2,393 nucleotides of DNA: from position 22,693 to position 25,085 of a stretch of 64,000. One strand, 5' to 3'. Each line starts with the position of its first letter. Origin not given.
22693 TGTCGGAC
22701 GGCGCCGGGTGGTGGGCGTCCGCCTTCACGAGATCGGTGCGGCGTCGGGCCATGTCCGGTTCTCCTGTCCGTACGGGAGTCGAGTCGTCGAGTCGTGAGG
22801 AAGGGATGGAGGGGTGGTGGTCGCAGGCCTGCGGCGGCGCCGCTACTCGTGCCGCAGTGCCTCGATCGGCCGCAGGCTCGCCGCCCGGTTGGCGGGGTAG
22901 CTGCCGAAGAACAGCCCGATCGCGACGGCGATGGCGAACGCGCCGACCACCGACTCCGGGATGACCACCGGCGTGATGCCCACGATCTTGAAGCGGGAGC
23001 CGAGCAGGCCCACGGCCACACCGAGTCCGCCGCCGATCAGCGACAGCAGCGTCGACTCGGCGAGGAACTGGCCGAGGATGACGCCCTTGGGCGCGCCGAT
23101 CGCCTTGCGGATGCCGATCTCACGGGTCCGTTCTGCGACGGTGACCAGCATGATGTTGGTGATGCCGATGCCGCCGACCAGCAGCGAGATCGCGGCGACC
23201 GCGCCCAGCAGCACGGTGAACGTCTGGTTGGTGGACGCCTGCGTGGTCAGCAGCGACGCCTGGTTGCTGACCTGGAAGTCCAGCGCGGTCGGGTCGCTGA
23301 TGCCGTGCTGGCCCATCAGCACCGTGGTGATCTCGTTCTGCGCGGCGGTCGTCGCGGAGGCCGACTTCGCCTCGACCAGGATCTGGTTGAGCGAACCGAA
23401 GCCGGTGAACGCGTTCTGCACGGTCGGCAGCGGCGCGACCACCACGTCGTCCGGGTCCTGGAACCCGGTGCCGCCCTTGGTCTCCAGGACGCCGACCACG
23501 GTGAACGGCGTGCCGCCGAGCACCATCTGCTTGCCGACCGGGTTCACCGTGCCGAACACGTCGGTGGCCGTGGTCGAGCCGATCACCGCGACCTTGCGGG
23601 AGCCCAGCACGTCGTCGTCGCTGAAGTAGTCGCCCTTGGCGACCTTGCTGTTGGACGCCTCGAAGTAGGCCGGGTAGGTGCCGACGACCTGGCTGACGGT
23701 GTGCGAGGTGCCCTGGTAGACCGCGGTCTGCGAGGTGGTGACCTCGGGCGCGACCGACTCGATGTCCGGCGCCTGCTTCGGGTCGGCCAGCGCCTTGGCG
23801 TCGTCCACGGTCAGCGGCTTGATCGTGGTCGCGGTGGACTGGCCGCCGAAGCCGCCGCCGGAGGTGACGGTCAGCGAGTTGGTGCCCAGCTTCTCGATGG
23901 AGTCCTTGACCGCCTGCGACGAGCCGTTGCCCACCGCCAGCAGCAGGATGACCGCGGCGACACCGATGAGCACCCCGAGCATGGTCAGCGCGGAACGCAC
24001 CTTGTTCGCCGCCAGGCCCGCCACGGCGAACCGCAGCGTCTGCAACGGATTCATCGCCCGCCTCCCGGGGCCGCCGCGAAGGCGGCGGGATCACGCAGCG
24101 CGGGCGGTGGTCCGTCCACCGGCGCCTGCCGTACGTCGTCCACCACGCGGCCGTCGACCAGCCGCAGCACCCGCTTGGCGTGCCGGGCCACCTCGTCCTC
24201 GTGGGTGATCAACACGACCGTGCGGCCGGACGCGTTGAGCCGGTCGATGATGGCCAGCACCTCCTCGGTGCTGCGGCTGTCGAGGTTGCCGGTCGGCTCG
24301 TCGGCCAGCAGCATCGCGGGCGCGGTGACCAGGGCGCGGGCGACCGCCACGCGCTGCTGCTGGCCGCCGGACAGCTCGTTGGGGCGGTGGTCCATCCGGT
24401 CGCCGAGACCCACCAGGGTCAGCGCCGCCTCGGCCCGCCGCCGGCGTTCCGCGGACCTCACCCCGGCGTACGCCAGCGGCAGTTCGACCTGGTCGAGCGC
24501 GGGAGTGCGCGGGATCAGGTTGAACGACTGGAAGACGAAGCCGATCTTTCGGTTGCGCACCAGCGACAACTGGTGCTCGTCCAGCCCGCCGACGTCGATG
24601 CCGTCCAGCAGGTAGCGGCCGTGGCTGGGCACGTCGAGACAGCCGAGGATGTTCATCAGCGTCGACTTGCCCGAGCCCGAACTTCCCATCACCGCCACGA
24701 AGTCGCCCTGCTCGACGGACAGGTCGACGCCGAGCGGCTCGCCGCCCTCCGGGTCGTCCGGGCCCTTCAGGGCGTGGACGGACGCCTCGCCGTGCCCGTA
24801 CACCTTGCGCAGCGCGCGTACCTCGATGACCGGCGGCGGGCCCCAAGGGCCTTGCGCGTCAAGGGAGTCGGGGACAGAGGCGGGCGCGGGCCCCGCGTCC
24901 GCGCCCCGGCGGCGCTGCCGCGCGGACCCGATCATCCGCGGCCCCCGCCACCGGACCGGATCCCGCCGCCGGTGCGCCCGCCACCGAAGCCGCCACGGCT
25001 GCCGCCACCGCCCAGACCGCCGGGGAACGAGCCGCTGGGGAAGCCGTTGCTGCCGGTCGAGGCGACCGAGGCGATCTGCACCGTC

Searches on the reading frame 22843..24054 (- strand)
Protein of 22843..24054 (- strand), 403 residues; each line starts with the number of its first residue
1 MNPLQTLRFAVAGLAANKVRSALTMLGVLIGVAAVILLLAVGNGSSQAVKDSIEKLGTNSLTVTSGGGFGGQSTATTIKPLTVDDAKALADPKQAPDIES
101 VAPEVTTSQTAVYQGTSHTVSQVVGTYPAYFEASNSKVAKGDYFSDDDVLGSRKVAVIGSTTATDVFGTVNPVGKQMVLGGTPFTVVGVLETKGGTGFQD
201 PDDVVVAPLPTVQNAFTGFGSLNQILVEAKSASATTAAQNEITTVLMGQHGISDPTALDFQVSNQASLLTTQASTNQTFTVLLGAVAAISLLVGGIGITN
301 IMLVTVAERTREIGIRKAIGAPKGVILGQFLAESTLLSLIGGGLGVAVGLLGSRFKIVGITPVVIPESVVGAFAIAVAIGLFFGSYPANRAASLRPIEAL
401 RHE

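Call 81: search_protein_families(library=pfam, proteins=[window:22843-24054:-], max_evalue=0.0001)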
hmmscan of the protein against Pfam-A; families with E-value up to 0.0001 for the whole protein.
window:22843-24054:- (403 aa): 2 families
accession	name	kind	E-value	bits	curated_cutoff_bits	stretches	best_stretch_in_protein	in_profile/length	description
PF12704.14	MacB_PCD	-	6.5e-48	164.2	27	1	21-244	1-206/207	MacB-like periplasmic core domain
PF02687.27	FtsX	-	1.6e-16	60.9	25.5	1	285-394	2-118/120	FtsX-like permease C-terminal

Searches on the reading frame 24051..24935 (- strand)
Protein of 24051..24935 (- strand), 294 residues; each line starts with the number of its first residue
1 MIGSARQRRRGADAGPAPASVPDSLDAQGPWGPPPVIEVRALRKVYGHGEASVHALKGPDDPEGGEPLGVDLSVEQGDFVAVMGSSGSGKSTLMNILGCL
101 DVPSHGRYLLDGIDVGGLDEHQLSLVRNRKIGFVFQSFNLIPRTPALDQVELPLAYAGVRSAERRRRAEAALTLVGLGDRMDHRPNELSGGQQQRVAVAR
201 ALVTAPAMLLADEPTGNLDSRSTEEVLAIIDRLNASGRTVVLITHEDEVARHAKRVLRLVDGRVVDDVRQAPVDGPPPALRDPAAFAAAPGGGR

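Call 81: search_protein_families(library=pfam, proteins=[window:24051-24935:-], max_evalue=0.0001)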
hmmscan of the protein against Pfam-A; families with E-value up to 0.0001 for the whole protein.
window:24051-24935:- (294 aa): 3 families
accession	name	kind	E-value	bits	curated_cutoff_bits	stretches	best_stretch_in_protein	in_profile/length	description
PF00005.33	ABC_tran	-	9.2e-30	104.5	25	1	70-215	4-136/137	ABC transporter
PF13304.12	AAA_21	-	1.3e-05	25.8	27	0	172-249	222-302/304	AAA domain, putative AbiEii toxin, Type IV TA system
PF02463.25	SMC_N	-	3.7e-05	23.7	40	0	185-259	134-211/220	RecF/RecN/SMC N terminal domain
